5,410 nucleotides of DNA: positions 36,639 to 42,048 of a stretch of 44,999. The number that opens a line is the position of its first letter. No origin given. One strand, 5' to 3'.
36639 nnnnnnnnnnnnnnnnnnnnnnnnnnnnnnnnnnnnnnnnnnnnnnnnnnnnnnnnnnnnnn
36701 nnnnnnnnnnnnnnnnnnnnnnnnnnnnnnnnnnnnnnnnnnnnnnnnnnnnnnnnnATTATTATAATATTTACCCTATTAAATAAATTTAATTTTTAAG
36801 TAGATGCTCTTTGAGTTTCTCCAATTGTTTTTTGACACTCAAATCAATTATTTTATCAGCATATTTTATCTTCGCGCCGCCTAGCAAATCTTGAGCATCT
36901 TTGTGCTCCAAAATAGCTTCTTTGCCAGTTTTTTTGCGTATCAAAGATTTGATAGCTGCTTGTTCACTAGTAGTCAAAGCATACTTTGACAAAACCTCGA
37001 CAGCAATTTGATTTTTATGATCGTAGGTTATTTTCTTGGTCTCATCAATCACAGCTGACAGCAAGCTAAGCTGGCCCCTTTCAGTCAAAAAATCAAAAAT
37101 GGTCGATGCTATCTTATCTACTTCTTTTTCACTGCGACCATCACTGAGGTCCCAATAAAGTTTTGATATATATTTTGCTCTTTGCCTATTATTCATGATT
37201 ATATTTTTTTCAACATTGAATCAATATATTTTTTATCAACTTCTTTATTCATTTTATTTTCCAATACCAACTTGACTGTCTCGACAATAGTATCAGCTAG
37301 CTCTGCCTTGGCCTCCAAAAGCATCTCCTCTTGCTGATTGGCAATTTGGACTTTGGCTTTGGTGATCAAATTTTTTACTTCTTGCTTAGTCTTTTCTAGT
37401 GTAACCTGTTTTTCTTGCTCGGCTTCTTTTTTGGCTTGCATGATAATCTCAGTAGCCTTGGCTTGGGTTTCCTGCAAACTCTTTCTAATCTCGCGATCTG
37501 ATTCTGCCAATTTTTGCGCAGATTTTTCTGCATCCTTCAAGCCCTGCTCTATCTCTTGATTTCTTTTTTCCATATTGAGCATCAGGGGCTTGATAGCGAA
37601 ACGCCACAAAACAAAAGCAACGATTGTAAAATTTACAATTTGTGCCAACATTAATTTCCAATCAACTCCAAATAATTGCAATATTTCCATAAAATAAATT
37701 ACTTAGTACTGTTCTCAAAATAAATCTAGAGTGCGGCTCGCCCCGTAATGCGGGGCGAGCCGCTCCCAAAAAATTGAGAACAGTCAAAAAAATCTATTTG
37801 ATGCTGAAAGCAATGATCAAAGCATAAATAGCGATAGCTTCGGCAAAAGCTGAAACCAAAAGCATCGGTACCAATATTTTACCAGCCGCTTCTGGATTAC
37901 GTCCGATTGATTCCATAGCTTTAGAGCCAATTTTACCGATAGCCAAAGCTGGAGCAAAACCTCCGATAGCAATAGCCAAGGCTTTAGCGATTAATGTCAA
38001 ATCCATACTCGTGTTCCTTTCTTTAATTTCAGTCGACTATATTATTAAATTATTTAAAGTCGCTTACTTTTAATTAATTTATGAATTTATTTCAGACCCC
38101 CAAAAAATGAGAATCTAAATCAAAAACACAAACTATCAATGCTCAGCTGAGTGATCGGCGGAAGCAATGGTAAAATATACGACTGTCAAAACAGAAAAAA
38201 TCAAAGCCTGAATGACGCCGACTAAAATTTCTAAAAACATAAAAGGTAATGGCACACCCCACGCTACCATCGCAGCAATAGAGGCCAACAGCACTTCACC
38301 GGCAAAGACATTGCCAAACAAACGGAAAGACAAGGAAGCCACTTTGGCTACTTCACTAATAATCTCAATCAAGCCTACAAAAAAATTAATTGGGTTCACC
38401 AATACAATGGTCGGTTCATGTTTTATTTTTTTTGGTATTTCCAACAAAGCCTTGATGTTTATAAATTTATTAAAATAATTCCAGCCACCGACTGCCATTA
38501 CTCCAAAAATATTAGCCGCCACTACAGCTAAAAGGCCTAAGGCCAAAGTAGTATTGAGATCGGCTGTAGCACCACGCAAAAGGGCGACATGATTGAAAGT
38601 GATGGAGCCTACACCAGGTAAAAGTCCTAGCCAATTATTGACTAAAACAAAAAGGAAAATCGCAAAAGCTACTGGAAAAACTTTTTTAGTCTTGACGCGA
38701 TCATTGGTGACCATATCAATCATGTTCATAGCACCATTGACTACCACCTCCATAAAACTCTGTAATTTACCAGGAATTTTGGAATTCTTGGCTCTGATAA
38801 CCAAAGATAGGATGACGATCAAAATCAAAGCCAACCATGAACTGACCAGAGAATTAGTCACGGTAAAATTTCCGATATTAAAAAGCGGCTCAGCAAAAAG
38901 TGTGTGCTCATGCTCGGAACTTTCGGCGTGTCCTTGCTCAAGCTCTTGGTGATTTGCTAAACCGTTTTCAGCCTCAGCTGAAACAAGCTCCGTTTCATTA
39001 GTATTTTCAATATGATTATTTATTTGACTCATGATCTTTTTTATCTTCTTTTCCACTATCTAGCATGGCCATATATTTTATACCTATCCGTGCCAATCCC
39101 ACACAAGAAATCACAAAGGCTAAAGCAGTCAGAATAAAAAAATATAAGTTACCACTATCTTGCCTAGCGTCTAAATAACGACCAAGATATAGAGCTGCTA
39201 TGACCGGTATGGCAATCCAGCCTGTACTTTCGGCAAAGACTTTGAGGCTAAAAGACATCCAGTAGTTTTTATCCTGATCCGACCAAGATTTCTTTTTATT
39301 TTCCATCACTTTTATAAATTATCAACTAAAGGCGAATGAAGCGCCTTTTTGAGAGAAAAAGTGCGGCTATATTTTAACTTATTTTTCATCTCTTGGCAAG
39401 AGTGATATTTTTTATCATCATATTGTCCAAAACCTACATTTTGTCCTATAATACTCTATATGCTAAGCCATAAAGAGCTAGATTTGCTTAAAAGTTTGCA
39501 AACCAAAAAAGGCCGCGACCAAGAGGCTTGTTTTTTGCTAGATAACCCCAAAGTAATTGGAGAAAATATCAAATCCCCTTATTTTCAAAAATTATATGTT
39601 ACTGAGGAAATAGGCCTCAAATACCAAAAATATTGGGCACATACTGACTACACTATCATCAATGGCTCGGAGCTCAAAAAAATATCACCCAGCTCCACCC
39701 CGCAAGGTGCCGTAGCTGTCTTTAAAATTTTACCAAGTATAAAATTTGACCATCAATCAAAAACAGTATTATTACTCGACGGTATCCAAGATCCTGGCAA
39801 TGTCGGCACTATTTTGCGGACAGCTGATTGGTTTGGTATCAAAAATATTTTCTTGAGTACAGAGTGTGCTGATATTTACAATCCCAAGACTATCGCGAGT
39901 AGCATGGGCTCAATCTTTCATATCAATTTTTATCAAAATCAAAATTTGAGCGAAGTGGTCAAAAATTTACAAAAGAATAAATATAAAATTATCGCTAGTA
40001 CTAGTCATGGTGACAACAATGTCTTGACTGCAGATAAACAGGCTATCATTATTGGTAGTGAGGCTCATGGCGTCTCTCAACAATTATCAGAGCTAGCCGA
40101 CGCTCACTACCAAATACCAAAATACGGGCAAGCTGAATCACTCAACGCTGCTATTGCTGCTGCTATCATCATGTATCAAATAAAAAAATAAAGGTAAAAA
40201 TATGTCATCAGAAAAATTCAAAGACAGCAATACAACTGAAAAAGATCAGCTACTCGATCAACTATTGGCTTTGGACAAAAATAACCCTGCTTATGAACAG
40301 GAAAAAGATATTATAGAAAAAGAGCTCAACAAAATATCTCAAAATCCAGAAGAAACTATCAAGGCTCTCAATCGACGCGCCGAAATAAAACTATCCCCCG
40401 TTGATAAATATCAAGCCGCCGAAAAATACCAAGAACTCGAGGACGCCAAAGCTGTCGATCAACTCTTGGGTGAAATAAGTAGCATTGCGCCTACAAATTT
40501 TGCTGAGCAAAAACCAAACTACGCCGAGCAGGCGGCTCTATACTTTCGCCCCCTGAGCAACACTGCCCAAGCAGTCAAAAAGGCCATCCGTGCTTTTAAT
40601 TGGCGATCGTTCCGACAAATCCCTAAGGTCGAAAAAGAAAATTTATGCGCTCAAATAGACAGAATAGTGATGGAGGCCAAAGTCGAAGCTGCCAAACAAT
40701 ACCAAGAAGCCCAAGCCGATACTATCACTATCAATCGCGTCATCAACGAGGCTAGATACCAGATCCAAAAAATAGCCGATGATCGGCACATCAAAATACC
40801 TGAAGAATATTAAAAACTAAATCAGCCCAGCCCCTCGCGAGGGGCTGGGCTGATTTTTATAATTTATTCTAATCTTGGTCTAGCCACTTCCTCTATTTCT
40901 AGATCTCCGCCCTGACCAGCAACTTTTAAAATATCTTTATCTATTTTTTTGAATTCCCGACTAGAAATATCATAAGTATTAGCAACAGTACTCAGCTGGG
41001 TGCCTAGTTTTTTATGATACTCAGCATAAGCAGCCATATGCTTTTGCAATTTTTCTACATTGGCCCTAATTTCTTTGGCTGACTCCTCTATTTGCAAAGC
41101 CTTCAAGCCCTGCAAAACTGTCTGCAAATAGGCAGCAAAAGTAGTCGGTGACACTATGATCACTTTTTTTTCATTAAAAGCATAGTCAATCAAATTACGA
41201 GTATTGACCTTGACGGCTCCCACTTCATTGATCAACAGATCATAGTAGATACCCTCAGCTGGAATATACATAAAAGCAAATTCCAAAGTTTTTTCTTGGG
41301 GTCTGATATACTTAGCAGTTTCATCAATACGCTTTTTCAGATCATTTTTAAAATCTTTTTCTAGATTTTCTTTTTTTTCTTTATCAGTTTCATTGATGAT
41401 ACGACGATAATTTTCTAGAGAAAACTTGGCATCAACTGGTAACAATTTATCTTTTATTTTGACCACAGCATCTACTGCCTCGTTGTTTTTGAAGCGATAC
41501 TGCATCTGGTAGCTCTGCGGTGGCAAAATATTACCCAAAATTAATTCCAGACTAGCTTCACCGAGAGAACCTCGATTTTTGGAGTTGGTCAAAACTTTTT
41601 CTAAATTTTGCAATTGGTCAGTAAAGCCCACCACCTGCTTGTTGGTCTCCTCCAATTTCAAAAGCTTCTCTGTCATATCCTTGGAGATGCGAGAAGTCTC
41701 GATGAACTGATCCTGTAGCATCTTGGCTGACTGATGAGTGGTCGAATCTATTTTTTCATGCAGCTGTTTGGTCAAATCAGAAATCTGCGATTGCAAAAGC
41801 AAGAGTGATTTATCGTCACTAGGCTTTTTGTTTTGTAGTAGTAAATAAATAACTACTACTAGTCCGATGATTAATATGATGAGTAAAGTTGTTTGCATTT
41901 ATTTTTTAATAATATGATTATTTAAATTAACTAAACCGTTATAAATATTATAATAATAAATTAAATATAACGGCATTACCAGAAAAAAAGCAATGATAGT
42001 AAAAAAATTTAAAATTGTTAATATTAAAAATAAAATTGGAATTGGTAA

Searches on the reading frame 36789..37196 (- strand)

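Call 8: search_protein_families(library=pfam, proteins=[window:36789-37196:-], max_evalue=0.001)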
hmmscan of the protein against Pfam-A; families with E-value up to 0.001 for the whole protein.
window:36789-37196:- (135 aa): 1 family
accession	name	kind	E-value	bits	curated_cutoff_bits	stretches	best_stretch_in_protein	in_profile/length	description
PF00213.23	OSCP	-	7.3e-23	82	22.3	1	23-132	62-172/172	ATP synthase delta (OSCP) subunit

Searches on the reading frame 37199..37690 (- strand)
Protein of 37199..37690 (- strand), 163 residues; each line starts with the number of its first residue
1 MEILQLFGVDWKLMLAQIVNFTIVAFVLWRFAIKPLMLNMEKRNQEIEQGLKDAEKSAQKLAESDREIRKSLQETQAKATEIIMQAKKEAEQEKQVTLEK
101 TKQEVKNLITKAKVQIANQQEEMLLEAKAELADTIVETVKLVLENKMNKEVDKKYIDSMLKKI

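Call 8: search_protein_families(library=pfam, proteins=[window:37199-37690:-], max_evalue=0.001)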
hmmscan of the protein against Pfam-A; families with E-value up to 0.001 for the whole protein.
window:37199-37690:- (163 aa): 1 family
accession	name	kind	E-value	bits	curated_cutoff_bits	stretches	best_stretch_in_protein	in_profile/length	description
PF00430.23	ATP-synt_B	-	5.5e-21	75.5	28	1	15-142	3-130/132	ATP synthase B/B' CF(0)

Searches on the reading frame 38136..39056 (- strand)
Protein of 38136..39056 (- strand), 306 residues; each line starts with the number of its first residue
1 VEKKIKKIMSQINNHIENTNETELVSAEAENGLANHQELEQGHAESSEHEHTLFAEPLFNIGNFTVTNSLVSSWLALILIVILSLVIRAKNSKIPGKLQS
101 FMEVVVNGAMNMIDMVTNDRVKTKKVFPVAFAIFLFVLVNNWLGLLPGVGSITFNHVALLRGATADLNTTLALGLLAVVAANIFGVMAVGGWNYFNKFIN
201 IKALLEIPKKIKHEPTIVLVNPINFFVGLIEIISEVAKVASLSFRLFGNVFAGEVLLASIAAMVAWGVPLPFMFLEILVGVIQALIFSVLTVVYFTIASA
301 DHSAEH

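Call 8: search_protein_families(library=pfam, proteins=[window:38136-39056:-], max_evalue=0.001)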
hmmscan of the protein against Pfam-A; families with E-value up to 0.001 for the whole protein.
window:38136-39056:- (306 aa): 1 family
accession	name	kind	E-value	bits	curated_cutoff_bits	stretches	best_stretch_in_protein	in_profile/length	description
PF00119.25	ATP-synt_A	-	2.6e-41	142.3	33.9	1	71-295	2-216/217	ATP synthase A chain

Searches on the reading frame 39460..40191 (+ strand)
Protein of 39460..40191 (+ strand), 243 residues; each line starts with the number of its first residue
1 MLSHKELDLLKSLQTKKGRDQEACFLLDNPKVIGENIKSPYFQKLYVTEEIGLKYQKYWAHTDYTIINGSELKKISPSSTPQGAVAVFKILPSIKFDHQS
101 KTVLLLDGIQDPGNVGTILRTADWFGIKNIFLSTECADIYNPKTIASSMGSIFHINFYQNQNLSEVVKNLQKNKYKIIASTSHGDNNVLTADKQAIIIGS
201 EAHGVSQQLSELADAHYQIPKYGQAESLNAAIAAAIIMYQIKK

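Call 8: search_protein_families(library=pfam, proteins=[window:39460-40191:+], max_evalue=0.001)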
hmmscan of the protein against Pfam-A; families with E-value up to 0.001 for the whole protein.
window:39460-40191:+ (243 aa): 2 families
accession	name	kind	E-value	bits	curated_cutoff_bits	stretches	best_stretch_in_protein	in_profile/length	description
PF00588.24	SpoU_methylase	-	1.7e-38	132.4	29.7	1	102-239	2-142/142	SpoU rRNA Methylase family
PF22435.1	MRM3-like_sub_bind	-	2.1e-09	38.1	27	1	10-86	7-84/84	MRM3-like substrate binding domain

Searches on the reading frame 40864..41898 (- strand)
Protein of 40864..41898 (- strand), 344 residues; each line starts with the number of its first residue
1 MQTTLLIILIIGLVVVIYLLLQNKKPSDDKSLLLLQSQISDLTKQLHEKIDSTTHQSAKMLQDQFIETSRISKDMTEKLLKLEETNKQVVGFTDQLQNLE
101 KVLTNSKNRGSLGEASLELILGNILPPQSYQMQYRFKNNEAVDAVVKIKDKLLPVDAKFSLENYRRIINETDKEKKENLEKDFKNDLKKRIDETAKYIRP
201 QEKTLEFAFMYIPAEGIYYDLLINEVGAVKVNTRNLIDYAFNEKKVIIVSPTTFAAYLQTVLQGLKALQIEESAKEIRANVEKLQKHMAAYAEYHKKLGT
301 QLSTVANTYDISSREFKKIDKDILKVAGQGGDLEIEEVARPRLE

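Call 9: search_protein_families(library=pfam, proteins=[window:40864-41898:-], max_evalue=0.001)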
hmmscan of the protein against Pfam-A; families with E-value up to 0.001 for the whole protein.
window:40864-41898:- (344 aa): 1 family
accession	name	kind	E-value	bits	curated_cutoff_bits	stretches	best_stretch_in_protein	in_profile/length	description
PF02646.22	RmuC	-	1.8e-51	175.4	26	1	38-326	2-277/291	RmuC family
